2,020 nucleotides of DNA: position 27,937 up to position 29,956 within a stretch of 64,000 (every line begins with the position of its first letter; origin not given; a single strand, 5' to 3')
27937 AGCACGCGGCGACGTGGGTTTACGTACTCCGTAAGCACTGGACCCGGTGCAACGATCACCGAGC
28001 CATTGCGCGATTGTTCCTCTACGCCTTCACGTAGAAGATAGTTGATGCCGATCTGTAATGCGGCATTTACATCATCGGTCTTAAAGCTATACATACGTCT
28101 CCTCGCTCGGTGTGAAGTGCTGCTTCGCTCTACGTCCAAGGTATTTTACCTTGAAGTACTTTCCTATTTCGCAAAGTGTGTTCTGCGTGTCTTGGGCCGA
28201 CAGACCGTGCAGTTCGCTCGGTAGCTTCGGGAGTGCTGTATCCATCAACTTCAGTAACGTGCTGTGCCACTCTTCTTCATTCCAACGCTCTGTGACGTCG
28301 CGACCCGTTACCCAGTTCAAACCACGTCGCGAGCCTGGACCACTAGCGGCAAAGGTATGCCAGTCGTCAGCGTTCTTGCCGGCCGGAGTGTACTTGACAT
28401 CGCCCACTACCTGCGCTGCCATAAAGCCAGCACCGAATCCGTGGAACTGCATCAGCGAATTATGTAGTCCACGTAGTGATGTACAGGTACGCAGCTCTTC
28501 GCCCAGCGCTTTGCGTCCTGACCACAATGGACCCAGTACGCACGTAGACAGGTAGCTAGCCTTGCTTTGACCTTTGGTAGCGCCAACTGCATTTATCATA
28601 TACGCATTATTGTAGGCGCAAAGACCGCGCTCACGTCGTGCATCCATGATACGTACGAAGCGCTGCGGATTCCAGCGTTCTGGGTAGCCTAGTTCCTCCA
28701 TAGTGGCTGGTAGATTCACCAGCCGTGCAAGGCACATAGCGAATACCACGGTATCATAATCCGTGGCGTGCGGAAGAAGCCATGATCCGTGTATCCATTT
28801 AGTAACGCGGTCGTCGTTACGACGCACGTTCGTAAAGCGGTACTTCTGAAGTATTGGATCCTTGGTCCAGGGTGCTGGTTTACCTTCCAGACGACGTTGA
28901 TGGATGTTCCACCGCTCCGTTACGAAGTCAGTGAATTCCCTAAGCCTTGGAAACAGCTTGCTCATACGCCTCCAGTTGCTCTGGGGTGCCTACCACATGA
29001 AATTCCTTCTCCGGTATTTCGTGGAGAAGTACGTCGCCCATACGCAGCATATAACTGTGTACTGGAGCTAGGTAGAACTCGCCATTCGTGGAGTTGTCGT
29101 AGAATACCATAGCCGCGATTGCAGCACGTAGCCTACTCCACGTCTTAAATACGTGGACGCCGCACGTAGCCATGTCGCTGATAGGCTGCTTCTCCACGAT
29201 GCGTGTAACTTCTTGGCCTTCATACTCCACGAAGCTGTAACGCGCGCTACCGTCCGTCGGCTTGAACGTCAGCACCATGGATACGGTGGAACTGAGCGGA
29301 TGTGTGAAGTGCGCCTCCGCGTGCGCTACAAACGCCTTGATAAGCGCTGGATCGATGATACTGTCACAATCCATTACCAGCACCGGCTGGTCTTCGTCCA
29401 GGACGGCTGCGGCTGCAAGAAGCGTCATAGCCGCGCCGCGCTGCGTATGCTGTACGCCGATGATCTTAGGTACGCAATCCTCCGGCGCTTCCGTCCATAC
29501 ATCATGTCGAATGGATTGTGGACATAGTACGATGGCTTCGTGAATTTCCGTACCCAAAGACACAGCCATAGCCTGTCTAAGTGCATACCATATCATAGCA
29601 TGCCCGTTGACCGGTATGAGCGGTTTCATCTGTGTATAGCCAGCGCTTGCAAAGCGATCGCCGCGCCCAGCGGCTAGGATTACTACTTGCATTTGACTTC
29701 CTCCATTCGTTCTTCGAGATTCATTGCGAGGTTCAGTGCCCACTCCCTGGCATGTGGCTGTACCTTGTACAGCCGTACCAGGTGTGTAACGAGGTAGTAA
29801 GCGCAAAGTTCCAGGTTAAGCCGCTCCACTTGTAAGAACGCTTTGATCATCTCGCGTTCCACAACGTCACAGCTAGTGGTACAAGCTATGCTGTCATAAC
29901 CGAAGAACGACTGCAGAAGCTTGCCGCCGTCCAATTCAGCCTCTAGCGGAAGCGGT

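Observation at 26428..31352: Candidate thymidine hypermodification/glycosylation gene cluster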

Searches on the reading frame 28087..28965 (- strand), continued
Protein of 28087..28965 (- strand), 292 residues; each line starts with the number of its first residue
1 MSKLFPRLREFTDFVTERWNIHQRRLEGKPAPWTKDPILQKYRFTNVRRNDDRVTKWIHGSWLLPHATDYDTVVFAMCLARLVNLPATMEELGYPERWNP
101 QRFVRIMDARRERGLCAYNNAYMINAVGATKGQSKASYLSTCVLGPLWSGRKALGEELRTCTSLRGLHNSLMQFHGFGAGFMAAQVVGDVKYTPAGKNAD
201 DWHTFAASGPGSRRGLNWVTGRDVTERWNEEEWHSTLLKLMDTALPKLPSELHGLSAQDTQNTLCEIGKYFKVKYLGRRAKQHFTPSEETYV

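Call 78: find_encoding_contigs(protein=P0030, flank=3000, max_places=3)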
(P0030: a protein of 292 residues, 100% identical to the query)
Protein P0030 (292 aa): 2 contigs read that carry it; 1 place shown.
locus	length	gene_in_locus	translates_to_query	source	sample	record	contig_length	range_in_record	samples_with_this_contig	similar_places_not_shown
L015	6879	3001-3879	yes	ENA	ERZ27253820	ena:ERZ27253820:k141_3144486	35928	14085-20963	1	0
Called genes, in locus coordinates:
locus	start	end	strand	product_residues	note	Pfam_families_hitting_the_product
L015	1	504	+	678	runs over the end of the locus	-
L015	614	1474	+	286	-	PF20691:TAGT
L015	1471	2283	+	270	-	-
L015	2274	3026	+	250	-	PF00483:NTP_transferase, PF12804:NTP_transf_3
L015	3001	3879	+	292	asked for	PF18723:HMUDK_hel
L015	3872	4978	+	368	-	PF00303:Thymidylat_synt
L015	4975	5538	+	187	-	PF12917:YfbR-like (weak)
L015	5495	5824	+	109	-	-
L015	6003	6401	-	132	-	PF07486:Hydrolase_2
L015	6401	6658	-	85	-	-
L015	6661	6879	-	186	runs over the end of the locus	-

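Call 82: predict_structure(alignment_id=A2)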
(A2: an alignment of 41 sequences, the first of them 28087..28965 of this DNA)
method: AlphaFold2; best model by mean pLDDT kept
length: 292 residues; sequences in the alignment: 41
mean_pLDDT: 95.2   pTM: 0.91
mean pLDDT of the five models: 95.2, 94.9, 94.3, 94.1, 93.7
residues with pLDDT >= 90: 266; 70-90: 23; 50-70: 3; < 50: 0
segments of 3 or more residues with pLDDT < 50: none
pLDDT, mean of each block of 10 residues (from residue 1): 94 98 94 96 96 96 98 98 96 97 97 93 79 92 97 98 96 94 96 98 97 98 97 98 98 98 98 95 84 62
secondary structure, 60 per line:
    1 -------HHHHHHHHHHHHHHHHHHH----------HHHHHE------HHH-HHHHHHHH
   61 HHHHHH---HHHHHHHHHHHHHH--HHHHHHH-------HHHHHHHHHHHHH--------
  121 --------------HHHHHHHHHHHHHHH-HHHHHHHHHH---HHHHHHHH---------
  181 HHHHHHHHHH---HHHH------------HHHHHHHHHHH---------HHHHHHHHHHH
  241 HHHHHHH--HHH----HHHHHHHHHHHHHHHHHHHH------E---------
elements in order: H8-26 H37-41 H53-66 H70-83 H86-92 H100-112 H135-149 H151-160 H164-171 H181-190 H194-197 H210-220 H230-247 H257-276

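Call 86: fold_search(model_id=the predicted structure, library=pdb)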
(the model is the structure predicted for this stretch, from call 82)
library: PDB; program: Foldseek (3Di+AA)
matches with E <= 10: 90; with E <= 0.001: 0
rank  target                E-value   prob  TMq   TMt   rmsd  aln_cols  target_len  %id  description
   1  3knt_A                4.3e-01  0.90  0.40  0.52   6.9       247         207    9  Crystal structure of Methanocaldococcus jannaschii 8-oxoguanine glycosylase/lyase in complex with 15mer DNA containing (released 2010-02-02)
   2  3fhf                  5.9e-01  0.82  0.38  0.50   9.4       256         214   10  Crystal structure of Methanocaldococcus jannaschii 8-oxoguanine DNA glycosylase (MjOgg) (released 2009-05-19)
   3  8zp8_N1               1.0e+00  0.05  0.14  0.14  21.5       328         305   10  Respirasome open state 1 in presence of metformin(SC-MetO1) (released 2025-12-17)
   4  7u07_A                1.3e+00  0.35  0.37  0.34  10.0       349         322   11  Crystal structure of queuine salvage enzyme DUF2419, apo form (released 2022-12-21)
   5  7u5a_B                1.5e+00  0.21  0.32  0.30  10.3       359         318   10  Crystal structure of queuine salvage enzyme DUF2419 mutant K199C, complexed with queuosine (released 2022-12-21)
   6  2l6g_MODEL_1_A        2.0e+00  0.07  0.15  0.24  16.7       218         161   14  FAT-LD2 Double labeled construct with free LD4 peptide (released 2012-05-30)
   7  9cd6_r                2.5e+00  0.02  0.14  0.13  22.0       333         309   10  Cryo-EM structure of respiratory supercomplex I in open state (released 2025-08-06)
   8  8dit_B                2.6e+00  0.05  0.18  0.08  25.5       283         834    9  Cryo-EM structure of a HOPS core complex containing Vps33, Vps16, and Vps18 (released 2022-08-31)
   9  9m1w_A                2.9e+00  0.04  0.16  0.12  20.1       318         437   10  Crystal structure of N-prenyltransferase DsKabA (released 2026-03-04)
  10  3m72                  2.9e+00  0.03  0.14  0.13  17.7       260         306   10  Crystal Structure of Plant SLAC1 homolog TehA (released 2010-05-12)
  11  8b2i_A                3.1e+00  0.06  0.18  0.21  16.7       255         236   11  Ternary structure of 14-3-3s, ERRg phosphopeptide and dual-reactive compound 4 (released 2023-03-29)
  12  3m77                  3.2e+00  0.02  0.11  0.11  18.5       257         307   12  Crystal Structure of Plant SLAC1 homolog TehA (released 2010-05-12)
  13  3m71                  3.2e+00  0.02  0.12  0.12  17.9       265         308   11  Crystal Structure of Plant SLAC1 homolog TehA (released 2010-05-12)
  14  8gyz_A                3.2e+00  0.02  0.10  0.12  20.7       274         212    9  Crystal structure of transcription factor TGA7 from Arabidopsis (released 2022-11-30)
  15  3zcd_B                3.4e+00  0.02  0.14  0.14  20.3       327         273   11  Native structure of Farnesyl Pyrophosphate Synthase from Pseudomonas aeruginosa PA01. (released 2013-12-04)
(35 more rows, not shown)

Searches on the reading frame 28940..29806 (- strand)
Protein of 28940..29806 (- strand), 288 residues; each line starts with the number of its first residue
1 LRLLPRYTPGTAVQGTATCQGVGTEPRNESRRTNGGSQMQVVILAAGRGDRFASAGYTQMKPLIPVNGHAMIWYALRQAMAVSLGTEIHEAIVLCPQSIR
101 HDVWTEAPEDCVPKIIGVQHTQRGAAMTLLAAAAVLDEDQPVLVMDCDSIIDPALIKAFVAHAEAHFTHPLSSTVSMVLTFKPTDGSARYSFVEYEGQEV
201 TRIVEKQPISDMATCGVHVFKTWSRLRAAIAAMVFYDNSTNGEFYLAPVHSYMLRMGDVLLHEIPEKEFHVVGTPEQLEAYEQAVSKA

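Call 3: search_protein_families(library=pfam, proteins=[window:28940-29806:-], max_evalue=0.1)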
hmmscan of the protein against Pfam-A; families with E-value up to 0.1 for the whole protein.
window:28940-29806:- (288 aa): 3 families
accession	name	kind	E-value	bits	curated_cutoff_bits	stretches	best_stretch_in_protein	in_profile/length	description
PF00483.29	NTP_transferase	-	9.2e-14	52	21.2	1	41-222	2-182/245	Nucleotidyl transferase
PF12804.13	NTP_transf_3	-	2e-12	48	27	1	41-165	1-113/160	MobA-like NTP transferase domain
PF01128.25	IspD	-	0.0056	16.9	27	1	39-167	1-121/221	2-C-methyl-D-erythritol 4-phosphate cytidylyltransferase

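Call 4: search_protein_families(library=phrogs, proteins=[window:28940-29806:-], max_evalue=0.01)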
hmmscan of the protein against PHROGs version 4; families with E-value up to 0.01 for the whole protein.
window:28940-29806:- (288 aa): 1 family
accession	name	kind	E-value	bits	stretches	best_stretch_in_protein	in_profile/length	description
phrog_3980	-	unknown function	6.1e-40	138.3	1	38-286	2-248/495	-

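Call 6: search_protein_families(library=ncbifam, proteins=[window:28940-29806:-], max_evalue=0.1)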
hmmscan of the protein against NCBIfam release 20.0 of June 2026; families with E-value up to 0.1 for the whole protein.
window:28940-29806:- (288 aa): 30 families (the best 25 are shown)
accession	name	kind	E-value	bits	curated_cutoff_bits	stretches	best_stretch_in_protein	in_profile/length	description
TIGR03992.1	Arch_glmU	subfamily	1.8e-17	63.4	292.1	1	39-284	1-227/393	bifunctional sugar-1-phosphate nucleotidylyltransferase/acetyltransferase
TIGR01208.1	rmlA_long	equivalog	1e-14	54.2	320.25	1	42-254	3-203/353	glucose-1-phosphate thymidylyltransferase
NF010933.0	PRK14353.1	equivalog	4.1e-13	48.7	505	1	38-285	5-242/453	bifunctional UDP-N-acetylglucosamine diphosphorylase/glucosamine-1-phosphate N-acetyltransferase GlmU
TIGR01173.1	glmU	equivalog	2.7e-12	46.3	366.85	1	39-274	1-223/452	bifunctional UDP-N-acetylglucosamine diphosphorylase/glucosamine-1-phosphate N-acetyltransferase GlmU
NF041313.1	UDPGP_AglF_Halo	equivalog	5.6e-11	42.3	400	1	39-258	1-207/234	UTP--glucose-1-phosphate uridylyltransferase AglF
NF010932.0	PRK14352.1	equivalog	2.1e-09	36.6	611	1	38-260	6-220/488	bifunctional UDP-N-acetylglucosamine diphosphorylase/glucosamine-1-phosphate N-acetyltransferase GlmU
NF041173.1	Sug_nt_acttase_Thmprot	equivalog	4.5e-09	35.7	600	1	39-231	1-177/405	bifunctional sugar-1-phosphate nucleotidylyltransferase/acetyltransferase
NF010934.1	PRK14354.1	equivalog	1.2e-08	34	450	1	41-260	2-209/447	bifunctional UDP-N-acetylglucosamine diphosphorylase/glucosamine-1-phosphate N-acetyltransferase GlmU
NF010938.0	PRK14358.1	equivalog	1.3e-07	30.6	500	1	38-249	7-206/481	bifunctional N-acetylglucosamine-1-phosphate uridyltransferase/glucosamine-1-phosphate acetyltransferase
NF045761.1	NAMPUrTaseMurU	equivalog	1.4e-07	31.6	250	1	39-81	1-43/226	N-acetylmuramate alpha-1-phosphate uridylyltransferase MurU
NF010939.0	PRK14359.1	equivalog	4.3e-07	28.9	592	1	38-252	2-199/430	bifunctional UDP-N-acetylglucosamine diphosphorylase/glucosamine-1-phosphate N-acetyltransferase GlmU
NF010937.0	PRK14357.1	equivalog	6.7e-07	28.5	658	1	39-283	1-227/448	bifunctional UDP-N-acetylglucosamine diphosphorylase/glucosamine-1-phosphate N-acetyltransferase GlmU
TIGR01207.1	rmlA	equivalog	8e-06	25.2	360.65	1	42-261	3-211/286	glucose-1-phosphate thymidylyltransferase RfbA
NF010935.0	PRK14355.1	equivalog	2.5e-05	23.1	718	1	38-219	3-177/459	bifunctional UDP-N-acetylglucosamine diphosphorylase/glucosamine-1-phosphate N-acetyltransferase GlmU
TIGR00453.1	ispD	equivalog_domain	0.00025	20.6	181.3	1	41-164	2-118/219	2-C-methyl-D-erythritol 4-phosphate cytidylyltransferase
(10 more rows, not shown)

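Call 22: search_dna_similar(query=window:28940-29692:-, collection=phages, mode=protein, max_rows=30, max_evalue=0.001)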
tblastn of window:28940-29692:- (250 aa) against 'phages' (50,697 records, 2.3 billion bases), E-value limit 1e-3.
Records with a match: 19; places in all: 19; records where one place covers at least 80% of the query: 19.
Best place of each record, by identity: <60% 19.
By first word of the organism name: Synechococcus 16; Ralstonia 2; Bacteriophage 1.
By host as written in the record: Synechococcus sp. 5; - 3; Parasynechococcus marenigrum WH 8102 3; Synechococcus sp. WH8017 2; Synechoccus sp. 2; Synechococcus sp. WH 7803 2; Synechococcus str. WH8109 2.
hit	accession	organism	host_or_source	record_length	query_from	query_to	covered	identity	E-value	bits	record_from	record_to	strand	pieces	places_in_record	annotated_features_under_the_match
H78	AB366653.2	Ralstonia phage phiRSL1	-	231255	2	243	97%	31.2%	4e-18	89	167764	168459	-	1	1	nucleotidyl transferase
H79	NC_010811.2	Ralstonia phage phiRSL1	-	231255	2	243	97%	31.2%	4e-18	89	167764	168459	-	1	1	nucleotidyl transferase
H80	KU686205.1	Synechococcus phage S-CAM9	Synechococcus sp.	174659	1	240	96%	29.5%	2e-15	81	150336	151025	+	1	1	nucleoside-diphosphate-sugar pyrophosphorylase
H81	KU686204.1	Synechococcus phage S-CAM9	Synechococcus sp.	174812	1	240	96%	29.5%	2e-15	81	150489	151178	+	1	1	nucleoside-diphosphate-sugar pyrophosphorylase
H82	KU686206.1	Synechococcus phage S-CAM9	Synechococcus sp.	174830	1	240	96%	29.5%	2e-15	81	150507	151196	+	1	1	nucleoside-diphosphate-sugar pyrophosphorylase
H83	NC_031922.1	Synechococcus phage S-CAM9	Synechococcus sp.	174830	1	240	96%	29.5%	2e-15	81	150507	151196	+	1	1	nucleoside-diphosphate-sugar pyrophosphorylase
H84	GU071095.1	Synechococcus phage S-SM2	Synechococcus sp. WH8017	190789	1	245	98%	28.8%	2e-7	57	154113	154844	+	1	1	dN-sugar pyrophosphorylase | putative nucleotidyltransferase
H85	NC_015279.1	Synechococcus phage S-SM2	Synechococcus sp. WH8017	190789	1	245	98%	28.8%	2e-7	57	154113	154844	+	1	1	dN-sugar pyrophosphorylase | bifunctional heptose 7-phosphate kinase/heptose 1-phosphate ...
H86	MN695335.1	Synechococcus phage B23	Synechoccus sp.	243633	1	243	97%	28.9%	3e-14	78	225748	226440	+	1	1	glucose-1-phosphate thymidylyltransferase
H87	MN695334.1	Synechococcus phage B3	Synechoccus sp.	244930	1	243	97%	28.9%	3e-14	78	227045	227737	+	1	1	glucose-1-phosphate thymidylyltransferase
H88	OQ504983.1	Synechococcus phage S-8S55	Parasynechococcus marenigrum WH 8102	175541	1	243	97%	28.7%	3e-15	80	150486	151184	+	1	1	HAD-superfamily hydrolase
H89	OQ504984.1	Synechococcus phage S-8S56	Parasynechococcus marenigrum WH 8102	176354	1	243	97%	28.7%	3e-15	80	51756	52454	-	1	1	HAD-superfamily hydrolase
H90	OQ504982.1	Synechococcus phage S-8S53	Parasynechococcus marenigrum WH 8102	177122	1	243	97%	28.7%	3e-15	80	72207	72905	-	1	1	nucleoside-diphosphate-sugar pyrophosphorylase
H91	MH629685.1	Synechococcus virus S-PRM1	Synechococcus sp. WH 7803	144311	1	243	97%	28.7%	4e-15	80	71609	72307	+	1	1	hypothetical protein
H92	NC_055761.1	Synechococcus virus S-PRM1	Synechococcus sp. WH 7803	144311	1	243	97%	28.7%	4e-15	80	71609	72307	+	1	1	hypothetical protein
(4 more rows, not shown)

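Call 62: search_solved_structures(query=window:28940-29692:-, max_evalue=0.001, show_alignments=2)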
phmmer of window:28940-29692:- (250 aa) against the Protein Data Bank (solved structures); distinct sequences matched with E-value up to 0.001: 4.
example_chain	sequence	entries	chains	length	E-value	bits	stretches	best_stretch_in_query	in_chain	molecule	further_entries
4evw_A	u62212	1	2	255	4.4e-07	32.8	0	149-240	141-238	Nucleoside-diphosphate-sugar pyrophosphorylase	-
7whr_B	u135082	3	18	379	2.3e-06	30.4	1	1-219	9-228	Nucleotidyl transferase family protein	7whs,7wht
9y3p_I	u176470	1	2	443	5.4e-05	26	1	2-119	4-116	Translation initiation factor eIF2B subunit gamma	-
6caj_J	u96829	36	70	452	5.6e-05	25.9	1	2-119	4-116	Translation initiation factor eIF-2B subunit gamma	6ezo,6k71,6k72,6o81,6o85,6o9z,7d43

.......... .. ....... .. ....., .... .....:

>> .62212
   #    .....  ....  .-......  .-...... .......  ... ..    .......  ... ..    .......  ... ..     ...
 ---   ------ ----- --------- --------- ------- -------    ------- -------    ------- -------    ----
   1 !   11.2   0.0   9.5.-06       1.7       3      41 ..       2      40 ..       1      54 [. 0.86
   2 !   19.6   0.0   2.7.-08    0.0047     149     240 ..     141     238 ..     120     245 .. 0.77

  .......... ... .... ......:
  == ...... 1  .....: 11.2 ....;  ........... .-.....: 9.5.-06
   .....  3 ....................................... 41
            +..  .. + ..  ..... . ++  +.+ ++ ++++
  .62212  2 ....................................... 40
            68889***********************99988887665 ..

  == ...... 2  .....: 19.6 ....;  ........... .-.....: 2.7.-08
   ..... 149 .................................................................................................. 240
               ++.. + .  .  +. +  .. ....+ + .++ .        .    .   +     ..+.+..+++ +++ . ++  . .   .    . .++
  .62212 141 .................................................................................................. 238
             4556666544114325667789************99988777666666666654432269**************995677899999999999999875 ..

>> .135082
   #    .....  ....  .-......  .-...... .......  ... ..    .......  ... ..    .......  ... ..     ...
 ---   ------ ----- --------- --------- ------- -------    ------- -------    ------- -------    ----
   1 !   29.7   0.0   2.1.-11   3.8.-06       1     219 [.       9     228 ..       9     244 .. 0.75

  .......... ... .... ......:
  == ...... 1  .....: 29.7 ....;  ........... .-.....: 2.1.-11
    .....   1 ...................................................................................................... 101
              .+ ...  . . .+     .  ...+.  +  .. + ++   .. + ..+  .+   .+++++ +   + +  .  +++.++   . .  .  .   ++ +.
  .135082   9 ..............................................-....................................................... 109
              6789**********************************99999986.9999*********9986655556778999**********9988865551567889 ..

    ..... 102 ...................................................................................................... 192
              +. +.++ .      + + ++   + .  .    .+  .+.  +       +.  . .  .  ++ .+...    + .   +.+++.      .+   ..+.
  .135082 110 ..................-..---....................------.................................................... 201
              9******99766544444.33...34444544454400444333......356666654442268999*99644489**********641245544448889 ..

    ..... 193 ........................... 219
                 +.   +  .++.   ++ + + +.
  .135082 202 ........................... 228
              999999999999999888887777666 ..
